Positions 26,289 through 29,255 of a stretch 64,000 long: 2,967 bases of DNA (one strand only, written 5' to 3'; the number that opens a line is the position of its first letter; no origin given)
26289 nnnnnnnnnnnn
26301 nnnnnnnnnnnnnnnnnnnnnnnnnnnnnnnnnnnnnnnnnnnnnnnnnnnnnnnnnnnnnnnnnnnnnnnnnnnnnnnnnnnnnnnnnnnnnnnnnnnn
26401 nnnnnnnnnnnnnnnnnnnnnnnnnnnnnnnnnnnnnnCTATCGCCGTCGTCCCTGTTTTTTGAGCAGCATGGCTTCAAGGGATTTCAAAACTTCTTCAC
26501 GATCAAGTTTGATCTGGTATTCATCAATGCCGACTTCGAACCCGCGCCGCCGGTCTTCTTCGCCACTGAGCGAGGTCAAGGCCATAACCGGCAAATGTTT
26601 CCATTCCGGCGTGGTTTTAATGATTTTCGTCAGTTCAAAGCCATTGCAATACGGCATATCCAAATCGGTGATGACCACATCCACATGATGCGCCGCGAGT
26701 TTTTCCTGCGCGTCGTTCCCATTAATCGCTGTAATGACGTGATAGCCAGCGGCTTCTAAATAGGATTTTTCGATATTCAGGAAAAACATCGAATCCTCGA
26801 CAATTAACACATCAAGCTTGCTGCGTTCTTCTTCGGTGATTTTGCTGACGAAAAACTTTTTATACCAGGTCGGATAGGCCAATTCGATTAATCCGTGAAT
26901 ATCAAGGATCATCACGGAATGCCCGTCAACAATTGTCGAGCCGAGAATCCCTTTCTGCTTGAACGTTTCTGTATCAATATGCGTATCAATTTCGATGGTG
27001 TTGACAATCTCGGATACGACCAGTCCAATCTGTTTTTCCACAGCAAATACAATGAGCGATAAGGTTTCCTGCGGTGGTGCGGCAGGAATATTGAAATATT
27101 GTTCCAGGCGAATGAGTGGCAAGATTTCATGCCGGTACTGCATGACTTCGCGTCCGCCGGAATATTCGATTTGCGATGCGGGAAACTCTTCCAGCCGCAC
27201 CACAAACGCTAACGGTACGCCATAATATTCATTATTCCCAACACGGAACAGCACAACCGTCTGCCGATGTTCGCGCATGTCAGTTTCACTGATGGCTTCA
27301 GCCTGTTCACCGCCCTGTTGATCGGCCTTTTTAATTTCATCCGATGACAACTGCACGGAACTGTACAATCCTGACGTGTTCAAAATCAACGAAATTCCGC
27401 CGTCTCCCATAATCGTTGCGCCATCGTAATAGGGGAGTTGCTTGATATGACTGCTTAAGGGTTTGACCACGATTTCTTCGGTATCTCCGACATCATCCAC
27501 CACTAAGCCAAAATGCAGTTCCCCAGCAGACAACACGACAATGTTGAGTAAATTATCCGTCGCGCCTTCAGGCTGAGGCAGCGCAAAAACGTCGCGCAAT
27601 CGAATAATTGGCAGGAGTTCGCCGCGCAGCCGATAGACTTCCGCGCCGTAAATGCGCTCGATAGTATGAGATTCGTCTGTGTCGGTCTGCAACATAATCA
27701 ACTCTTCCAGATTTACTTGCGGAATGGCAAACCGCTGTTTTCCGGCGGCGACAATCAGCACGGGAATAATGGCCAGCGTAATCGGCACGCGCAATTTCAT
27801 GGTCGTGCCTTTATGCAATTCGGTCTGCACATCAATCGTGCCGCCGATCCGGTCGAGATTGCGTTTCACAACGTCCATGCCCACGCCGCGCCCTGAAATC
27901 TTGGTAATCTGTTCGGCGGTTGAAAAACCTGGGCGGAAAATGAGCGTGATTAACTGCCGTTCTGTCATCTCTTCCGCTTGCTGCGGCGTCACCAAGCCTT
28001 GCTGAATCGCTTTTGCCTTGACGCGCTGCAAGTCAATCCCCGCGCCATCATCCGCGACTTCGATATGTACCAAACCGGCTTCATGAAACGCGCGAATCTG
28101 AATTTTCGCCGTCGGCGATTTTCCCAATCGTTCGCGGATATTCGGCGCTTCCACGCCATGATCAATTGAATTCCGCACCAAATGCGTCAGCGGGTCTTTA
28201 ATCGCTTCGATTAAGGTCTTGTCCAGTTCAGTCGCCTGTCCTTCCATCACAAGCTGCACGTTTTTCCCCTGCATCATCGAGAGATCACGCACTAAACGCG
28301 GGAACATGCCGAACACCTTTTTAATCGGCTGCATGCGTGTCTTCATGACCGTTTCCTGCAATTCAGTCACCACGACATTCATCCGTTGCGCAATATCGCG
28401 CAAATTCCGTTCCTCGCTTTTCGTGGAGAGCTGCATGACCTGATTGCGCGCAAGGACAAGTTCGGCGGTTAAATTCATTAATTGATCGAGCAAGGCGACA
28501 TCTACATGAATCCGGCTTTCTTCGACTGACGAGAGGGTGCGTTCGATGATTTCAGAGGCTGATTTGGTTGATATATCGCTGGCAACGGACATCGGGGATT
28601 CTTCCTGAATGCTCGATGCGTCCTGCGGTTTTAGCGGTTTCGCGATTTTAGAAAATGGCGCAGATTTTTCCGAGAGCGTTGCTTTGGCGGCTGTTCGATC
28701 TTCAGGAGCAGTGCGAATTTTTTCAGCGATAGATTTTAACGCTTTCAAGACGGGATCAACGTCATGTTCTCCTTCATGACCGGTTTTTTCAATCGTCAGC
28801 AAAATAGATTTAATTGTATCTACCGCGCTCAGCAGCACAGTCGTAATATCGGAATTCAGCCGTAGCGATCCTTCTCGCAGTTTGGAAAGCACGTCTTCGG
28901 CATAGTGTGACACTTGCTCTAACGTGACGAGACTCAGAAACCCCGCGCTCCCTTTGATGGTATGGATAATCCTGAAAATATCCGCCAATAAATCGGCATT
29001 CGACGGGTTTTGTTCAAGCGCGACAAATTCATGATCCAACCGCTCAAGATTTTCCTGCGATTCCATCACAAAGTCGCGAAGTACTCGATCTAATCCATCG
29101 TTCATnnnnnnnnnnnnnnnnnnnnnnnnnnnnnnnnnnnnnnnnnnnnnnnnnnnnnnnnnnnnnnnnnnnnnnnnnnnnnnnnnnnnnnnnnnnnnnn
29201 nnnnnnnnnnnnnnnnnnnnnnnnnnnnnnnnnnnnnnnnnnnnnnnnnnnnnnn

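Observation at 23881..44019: Atypical chemosensory locus: CheB, CheR-CheD fusion, CheA-CheW-CheW-REC, three MCPs, three hybrid kinases and a CheY, with no stand-alone CheW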

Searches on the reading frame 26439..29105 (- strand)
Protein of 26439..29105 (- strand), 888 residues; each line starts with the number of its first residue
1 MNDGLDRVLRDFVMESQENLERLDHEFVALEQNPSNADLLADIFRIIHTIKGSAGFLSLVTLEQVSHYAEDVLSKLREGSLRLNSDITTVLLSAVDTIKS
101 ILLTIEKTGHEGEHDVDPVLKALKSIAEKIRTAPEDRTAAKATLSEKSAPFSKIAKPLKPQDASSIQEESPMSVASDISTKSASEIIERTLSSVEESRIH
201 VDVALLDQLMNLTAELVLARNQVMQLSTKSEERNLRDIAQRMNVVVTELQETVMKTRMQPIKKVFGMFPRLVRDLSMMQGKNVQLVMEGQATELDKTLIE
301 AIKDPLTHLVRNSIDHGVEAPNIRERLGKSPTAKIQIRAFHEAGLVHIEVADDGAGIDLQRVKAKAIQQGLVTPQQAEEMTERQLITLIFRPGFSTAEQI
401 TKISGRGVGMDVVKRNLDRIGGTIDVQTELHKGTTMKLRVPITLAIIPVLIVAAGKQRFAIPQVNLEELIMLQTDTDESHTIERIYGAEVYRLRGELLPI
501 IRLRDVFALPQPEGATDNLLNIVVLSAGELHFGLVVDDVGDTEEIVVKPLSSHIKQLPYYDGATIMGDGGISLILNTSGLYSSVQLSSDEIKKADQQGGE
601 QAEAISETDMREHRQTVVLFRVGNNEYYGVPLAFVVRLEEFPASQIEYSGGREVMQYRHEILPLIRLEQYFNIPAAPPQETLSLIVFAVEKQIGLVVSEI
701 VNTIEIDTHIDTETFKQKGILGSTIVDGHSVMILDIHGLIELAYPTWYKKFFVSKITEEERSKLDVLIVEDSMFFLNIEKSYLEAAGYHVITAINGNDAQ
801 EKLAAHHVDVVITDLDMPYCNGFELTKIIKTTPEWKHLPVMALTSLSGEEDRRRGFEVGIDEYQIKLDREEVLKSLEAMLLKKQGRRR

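Call 3: search_protein_families(library=pfam, proteins=[window:26439-29105:-], max_evalue=0.001)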
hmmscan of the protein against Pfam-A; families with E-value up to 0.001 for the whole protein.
window:26439-29105:- (888 aa): 5 families
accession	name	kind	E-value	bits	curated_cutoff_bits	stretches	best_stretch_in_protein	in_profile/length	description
PF01584.24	CheW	-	6.3e-43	146.2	23.5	2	449-583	2-136/138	CheW-like domain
PF00072.30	Response_reg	-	1.2e-19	70.9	30.2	1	766-873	1-107/111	Response regulator receiver domain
PF02518.31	HATPase_c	-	4.7e-16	59.6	26.4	1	304-442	4-109/111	Histidine kinase-, DNA gyrase B-, and HSP90-like ATPase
PF01627.28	Hpt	-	3.5e-14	53.2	24.6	1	8-99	2-82/84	Hpt domain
PF02895.20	H-kinase_dim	-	4e-12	46.8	23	1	198-256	3-68/68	Signal transducing histidine kinase, homodimeric domain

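Call 7: find_homologous_proteins(query=window:26439-29105:-)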
Query window:26439-29105:- (888 aa): 8000 proteins with E <= 0.001 among 8000 candidates; the best 120 are listed.
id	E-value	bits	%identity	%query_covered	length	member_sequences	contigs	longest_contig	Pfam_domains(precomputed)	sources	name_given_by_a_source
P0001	0.0e+0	1907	99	100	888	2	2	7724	PF02895.21,PF01584.25,PF02518.32,PF00072.31,PF01627.29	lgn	-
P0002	0.0e+0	1750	90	100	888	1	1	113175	PF02895.21,PF01584.25,PF02518.32,PF00072.31,PF01627.29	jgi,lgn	-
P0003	0.0e+0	1693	88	100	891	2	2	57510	PF02895.21,PF01584.25,PF02518.32,PF00072.31,PF01627.29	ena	-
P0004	0.0e+0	1690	87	100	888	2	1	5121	PF02895.21,PF01584.25,PF02518.32,PF00072.31,PF01627.29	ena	-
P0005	0.0e+0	1686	87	100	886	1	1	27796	PF02895.21,PF01584.25,PF02518.32,PF00072.31,PF01627.29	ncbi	-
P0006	0.0e+0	1509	77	100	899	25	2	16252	PF02895.21,PF01584.25,PF02518.32,PF00072.31,PF01627.29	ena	-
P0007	0.0e+0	1400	72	100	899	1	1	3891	PF02895.21,PF01584.25,PF02518.32,PF00072.31,PF01627.29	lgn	-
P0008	0.0e+0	1395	72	100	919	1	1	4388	PF02895.21,PF01584.25,PF02518.32,PF00072.31,PF01627.29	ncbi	-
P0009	0.0e+0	1390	72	100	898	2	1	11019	PF02895.21,PF01584.25,PF02518.32,PF00072.31,PF01627.29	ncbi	-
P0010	0.0e+0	1389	72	100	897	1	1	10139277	PF02895.21,PF01584.25,PF02518.32,PF00072.31,PF01627.29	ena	-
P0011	0.0e+0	1319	68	99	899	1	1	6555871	PF02895.21,PF01584.25,PF02518.32,PF00072.31,PF01627.29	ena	-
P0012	0.0e+0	1307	68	99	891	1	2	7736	PF02895.21,PF01584.25,PF02518.32,PF00072.31,PF01627.29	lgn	-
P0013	0.0e+0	1299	66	100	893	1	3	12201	PF02895.21,PF01584.25,PF02518.32,PF00072.31,PF01627.29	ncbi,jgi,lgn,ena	jgi:two-component system, chemotaxis family, sensor kinase CheA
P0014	0.0e+0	1298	69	100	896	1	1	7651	PF02895.21,PF01584.25,PF02518.32,PF00072.31,PF01627.29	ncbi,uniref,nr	ncbi:response regulator [candidate division KSB3 bacterium]|uniref:histidine kinase n=1 Tax=candidat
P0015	0.0e+0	1292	67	100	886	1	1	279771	PF02895.21,PF01584.25,PF02518.32,PF00072.31,PF01627.29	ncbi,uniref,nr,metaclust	ncbi:two-component system sensory/regulatory protein-like, Che family protein [Candidatus Vecturithr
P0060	0.0e+0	1191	63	100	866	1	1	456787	PF02895.21,PF01584.25,PF02518.32,PF00072.31,PF01627.29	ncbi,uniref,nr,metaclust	ncbi:two-component system sensory/regulatory protein, Che family [Candidatus Vecturithrix granuli]|u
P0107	3.3e-236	804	45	99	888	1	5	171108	PF02895.21,PF01584.25,PF02518.32,PF00072.31,PF01627.29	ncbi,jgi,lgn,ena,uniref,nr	ncbi:hybrid sensor histidine kinase/response regulator [Thermodesulfatator atlanticus]|uniref:hybrid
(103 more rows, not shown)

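Call 9: find_encoding_contigs(protein=P0002, flank=10000, max_places=2)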
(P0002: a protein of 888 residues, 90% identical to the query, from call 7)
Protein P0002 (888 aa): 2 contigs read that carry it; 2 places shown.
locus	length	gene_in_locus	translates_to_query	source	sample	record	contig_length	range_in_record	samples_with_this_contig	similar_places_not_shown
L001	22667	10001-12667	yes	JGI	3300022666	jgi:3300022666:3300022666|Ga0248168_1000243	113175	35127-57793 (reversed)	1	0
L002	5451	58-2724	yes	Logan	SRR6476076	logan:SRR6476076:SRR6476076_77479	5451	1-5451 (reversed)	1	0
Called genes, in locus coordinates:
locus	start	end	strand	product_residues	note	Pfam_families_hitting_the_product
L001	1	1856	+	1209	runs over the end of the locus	PF12729:4HB_MCP_1 (weak), PF00672:HAMP, PF18947:HAMP_2, PF00015:MCPsignal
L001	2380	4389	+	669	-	PF00072:Response_reg, PF08447:PAS_3, PF00512:HisKA, PF02518:HATPase_c, PF00072:Response_reg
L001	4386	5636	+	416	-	PF00072:Response_reg, PF00512:HisKA, PF02518:HATPase_c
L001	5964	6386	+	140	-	PF00072:Response_reg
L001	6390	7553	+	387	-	PF00072:Response_reg, PF07536:HWE_HK (weak), PF07568:HisKA_2, PF02518:HATPase_c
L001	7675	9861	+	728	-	PF22673:MCP-like_PDC_1, PF00672:HAMP, PF00015:MCPsignal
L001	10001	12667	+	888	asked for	PF01627:Hpt, PF02895:H-kinase_dim, PF02518:HATPase_c, PF01584:CheW, PF00072:Response_reg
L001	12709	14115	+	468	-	PF03705:CheR_N, PF01739:CheR, PF03975:CheD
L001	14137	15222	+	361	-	PF00072:Response_reg, PF01339:CheB_methylest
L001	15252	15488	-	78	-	-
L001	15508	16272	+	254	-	PF01791:DeoC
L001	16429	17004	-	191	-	PF06445:GyrI-like, PF14526:Cass2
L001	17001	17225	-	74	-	-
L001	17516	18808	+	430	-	PF01547:SBP_bac_1, PF13416:SBP_bac_8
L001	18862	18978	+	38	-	-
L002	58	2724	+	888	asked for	PF01627:Hpt, PF02895:H-kinase_dim, PF02518:HATPase_c, PF01584:CheW, PF00072:Response_reg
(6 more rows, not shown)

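Call 10: find_encoding_contigs(protein=P0010, flank=10000, max_places=2)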
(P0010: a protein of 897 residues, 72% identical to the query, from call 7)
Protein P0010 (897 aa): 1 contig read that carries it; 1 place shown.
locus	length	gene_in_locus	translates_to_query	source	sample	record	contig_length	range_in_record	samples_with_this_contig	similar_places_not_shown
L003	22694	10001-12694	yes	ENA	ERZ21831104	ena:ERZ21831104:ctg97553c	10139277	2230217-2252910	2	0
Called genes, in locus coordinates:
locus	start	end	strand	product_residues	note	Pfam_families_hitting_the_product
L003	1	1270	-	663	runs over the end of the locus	PF18947:HAMP_2, PF00672:HAMP (faint), PF18947:HAMP_2, PF00015:MCPsignal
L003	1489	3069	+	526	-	PF13610:DDE_Tnp_IS240 (weak)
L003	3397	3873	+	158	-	-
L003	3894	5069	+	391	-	PF00465:Fe-ADH, PF13685:Fe-ADH_2, PF25137:ADH_Fe_C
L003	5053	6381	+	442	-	PF00989:PAS, PF13188:PAS_8 (weak), PF13426:PAS_9, PF00512:HisKA, PF02518:HATPase_c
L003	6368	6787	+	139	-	PF00072:Response_reg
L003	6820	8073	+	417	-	PF00072:Response_reg, PF00512:HisKA, PF02518:HATPase_c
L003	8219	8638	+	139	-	PF00072:Response_reg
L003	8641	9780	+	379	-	PF00072:Response_reg, PF07536:HWE_HK, PF07568:HisKA_2, PF02518:HATPase_c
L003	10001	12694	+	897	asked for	PF01627:Hpt, PF02895:H-kinase_dim, PF02518:HATPase_c, PF01584:CheW, PF00072:Response_reg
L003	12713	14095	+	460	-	PF03705:CheR_N, PF08242:Methyltransf_12 (faint), PF01739:CheR, PF03975:CheD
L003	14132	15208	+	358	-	PF00072:Response_reg, PF01339:CheB_methylest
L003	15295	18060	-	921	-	PF08471:Ribonuc_red_2_N, PF02867:Ribonuc_red_lgC, PF12637:TSCPD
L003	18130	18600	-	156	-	PF22811:Zn_ribbon_NrdR, PF03477:ATP-cone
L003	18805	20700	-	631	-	PF13597:NRDD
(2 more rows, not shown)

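Call 11: find_encoding_contigs(protein=P0015, flank=10000, max_places=1)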
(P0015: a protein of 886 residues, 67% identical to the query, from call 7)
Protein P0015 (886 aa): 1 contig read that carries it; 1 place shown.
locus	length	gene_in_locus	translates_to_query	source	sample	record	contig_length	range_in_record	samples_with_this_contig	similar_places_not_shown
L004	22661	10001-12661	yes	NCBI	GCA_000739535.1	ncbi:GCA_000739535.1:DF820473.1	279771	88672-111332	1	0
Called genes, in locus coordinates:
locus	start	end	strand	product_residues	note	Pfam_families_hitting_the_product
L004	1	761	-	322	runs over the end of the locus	PF00561:Abhydrolase_1, PF12697:Abhydrolase_6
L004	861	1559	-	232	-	PF13489:Methyltransf_23, PF08241:Methyltransf_11, PF08242:Methyltransf_12, PF13649:Methyltransf_25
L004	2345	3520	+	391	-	PF00155:Aminotran_1_2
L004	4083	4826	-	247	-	PF00756:Esterase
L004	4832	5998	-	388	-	PF13535:ATP-grasp_4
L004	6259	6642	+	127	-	PF01503:PRA-PH (weak), PF03819:MazG, PF12643:MazG-like (weak)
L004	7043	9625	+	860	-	PF02743:dCache_1, PF08269:dCache_2 (weak), PF00672:HAMP (weak), PF18947:HAMP_2, PF00015:MCPsignal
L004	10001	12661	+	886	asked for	PF01627:Hpt, PF02895:H-kinase_dim, PF02518:HATPase_c, PF01584:CheW, PF00072:Response_reg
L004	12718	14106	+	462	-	PF03705:CheR_N, PF01739:CheR, PF03975:CheD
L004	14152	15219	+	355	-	PF00072:Response_reg, PF01339:CheB_methylest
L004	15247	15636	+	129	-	PF03692:CxxCxxCC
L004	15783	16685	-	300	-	PF00348:polyprenyl_synt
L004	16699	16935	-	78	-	PF02609:Exonuc_VII_S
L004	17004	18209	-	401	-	PF13742:tRNA_anti_2, PF01336:tRNA_anti-codon, PF02601:Exonuc_VII_L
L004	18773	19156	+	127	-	-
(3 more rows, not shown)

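Call 12: find_encoding_contigs(protein=P0060, flank=10000, max_places=1)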
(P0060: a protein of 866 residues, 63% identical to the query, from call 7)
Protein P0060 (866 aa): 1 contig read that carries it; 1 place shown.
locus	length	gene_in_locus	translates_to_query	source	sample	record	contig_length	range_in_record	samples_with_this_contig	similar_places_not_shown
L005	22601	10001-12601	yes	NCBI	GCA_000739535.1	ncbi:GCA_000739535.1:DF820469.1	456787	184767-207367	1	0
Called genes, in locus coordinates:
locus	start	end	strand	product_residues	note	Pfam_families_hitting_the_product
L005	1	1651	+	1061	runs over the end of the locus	PF02384:N6_Mtase, PF20473:MmeI_Mtase (weak), PF07669:Eco57I (weak), PF18135:Type_ISP_C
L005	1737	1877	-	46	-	-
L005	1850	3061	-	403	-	PF01979:Amidohydro_1, PF07969:Amidohydro_3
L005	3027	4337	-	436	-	PF22435:MRM3-like_sub_bind (weak), PF00588:SpoU_methylase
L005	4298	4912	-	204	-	PF06445:GyrI-like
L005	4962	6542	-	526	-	PF01554:MatE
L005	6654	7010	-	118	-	-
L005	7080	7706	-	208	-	PF24038:DUF7347 (faint), PF12840:HTH_20, PF25213:HVO_A0261_N (weak), PF01022:HTH_5, PF01047:MarR (weak), PF13412:HTH_24 (weak), PF09860:DUF2087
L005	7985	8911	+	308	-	PF03734:YkuD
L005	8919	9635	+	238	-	PF02361:CbiQ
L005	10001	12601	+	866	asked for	PF01627:Hpt, PF02895:H-kinase_dim, PF02518:HATPase_c, PF01584:CheW, PF00072:Response_reg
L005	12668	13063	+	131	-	PF01584:CheW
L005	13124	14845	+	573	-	PF00672:HAMP (weak), PF00015:MCPsignal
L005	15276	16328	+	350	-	PF00072:Response_reg, PF01339:CheB_methylest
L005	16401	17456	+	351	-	PF00072:Response_reg, PF01339:CheB_methylest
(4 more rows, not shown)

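Call 13: find_encoding_contigs(protein=P0107, flank=10000, max_places=1)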
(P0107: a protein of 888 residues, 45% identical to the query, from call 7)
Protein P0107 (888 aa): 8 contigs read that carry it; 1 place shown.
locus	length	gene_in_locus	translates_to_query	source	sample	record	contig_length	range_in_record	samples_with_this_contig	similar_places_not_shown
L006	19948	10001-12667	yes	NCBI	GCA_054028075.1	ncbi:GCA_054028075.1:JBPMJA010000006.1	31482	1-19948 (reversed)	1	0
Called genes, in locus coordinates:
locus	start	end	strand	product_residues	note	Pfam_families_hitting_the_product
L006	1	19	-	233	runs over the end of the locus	PF01656:CbiA (weak), PF13500:AAA_26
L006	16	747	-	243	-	PF13489:Methyltransf_23, PF08241:Methyltransf_11, PF08242:Methyltransf_12, PF13649:Methyltransf_25, PF13847:Methyltransf_31 (faint)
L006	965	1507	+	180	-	PF05685:Uma2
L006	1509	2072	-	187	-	PF04301:BioG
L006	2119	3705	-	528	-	PF08433:KTI12 (weak), PF13238:AAA_18 (weak), PF13671:AAA_33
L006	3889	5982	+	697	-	PF02629:CoA_binding, PF13380:CoA_binding_2, PF13607:Succ_CoA_lig, PF19045:Ligase_CoA_2, PF13549:ATP-grasp_5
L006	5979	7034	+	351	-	PF13500:AAA_26, PF07085:DRTGG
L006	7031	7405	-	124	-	PF01648:ACPS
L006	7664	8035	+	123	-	PF00072:Response_reg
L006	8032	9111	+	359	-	PF00072:Response_reg, PF01339:CheB_methylest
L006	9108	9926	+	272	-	PF03705:CheR_N, PF01739:CheR, PF13847:Methyltransf_31 (faint), PF08241:Methyltransf_11, PF08242:Methyltransf_12 (weak), PF13649:Methyltransf_25 (weak)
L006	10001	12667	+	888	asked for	PF01627:Hpt, PF02895:H-kinase_dim, PF02518:HATPase_c, PF01584:CheW, PF00072:Response_reg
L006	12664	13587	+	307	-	PF00226:DnaJ, PF01556:DnaJ_C, PF15777:Anti-TRAP (faint), PF00684:DnaJ_CXXCXGXG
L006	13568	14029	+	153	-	PF01584:CheW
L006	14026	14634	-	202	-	PF01844:HNH, PF13395:HNH_4, PF14279:HNH_5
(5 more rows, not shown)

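Call 31: find_related_loci(query=A1, collection=genome_contigs, flank=10000)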
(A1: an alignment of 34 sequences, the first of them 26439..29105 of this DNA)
Query A1 (888 aa) in genome_contigs; peptide patterns used: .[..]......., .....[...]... (x = any residue, [..] = any of these).
81 stretches matched a pattern; 13 encode a relative of the query (tblastn E <= 1e-3); 13 distinct loci.
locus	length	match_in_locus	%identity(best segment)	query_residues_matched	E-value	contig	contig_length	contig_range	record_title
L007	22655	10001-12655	87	1-887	0e+0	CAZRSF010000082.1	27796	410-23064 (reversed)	MAG TPA_asm: uncultured Candidatus Moduliflexus sp. isolate SRP192927_co1_965 genome assembly, contig: NODE_3052_length_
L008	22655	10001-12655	67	1-884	0e+0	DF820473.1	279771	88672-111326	Bacterium UASB270 DNA, scaffold: UASB270_scaffold_11, whole genome shotgun sequence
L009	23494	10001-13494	65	4-885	0e+0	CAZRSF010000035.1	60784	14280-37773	MAG TPA_asm: uncultured Candidatus Moduliflexus sp. isolate SRP192927_co1_965 genome assembly, contig: NODE_610_length_6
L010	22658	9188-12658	65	3-886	0e+0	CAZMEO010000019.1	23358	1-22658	MAG TPA_asm: uncultured Candidatus Moduliflexus sp. isolate binchicken_co35_304 genome assembly, contig: NODE_1116_lengt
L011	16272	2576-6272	80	210-888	0e+0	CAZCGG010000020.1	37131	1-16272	MAG TPA_asm: uncultured Candidatus Moduliflexus sp. isolate binchicken_co35_299 genome assembly, contig: NODE_403_length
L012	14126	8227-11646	64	3-885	0e+0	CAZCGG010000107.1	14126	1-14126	MAG TPA_asm: uncultured Candidatus Moduliflexus sp. isolate binchicken_co35_299 genome assembly, contig: NODE_3052_lengt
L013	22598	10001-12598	63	1-885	0e+0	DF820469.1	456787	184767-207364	Bacterium UASB270 DNA, scaffold: UASB270_scaffold_7, whole genome shotgun sequence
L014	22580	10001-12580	62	1-885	0e+0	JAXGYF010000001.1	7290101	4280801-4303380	MAG: Candidatus Vecturithrix sp. isolate AnMBR.bin507 bin507_1, whole genome shotgun sequence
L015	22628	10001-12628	53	5-886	0e+0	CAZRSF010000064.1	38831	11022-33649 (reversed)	MAG TPA_asm: uncultured Candidatus Moduliflexus sp. isolate SRP192927_co1_965 genome assembly, contig: NODE_1592_length_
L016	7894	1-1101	91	449-888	0e+0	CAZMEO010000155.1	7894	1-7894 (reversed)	MAG TPA_asm: uncultured Candidatus Moduliflexus sp. isolate binchicken_co35_304 genome assembly, contig: NODE_8203_lengt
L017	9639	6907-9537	53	5-886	0e+0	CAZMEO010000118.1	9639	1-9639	MAG TPA_asm: uncultured Candidatus Moduliflexus sp. isolate binchicken_co35_304 genome assembly, contig: NODE_5901_lengt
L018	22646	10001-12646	67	1-884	0e+0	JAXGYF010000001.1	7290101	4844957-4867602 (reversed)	MAG: Candidatus Vecturithrix sp. isolate AnMBR.bin507 bin507_1, whole genome shotgun sequence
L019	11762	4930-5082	36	386-438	4e-4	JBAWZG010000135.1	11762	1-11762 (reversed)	MAG: Bacteroidia bacterium isolate ELA109 MAG109_135, whole genome shotgun sequence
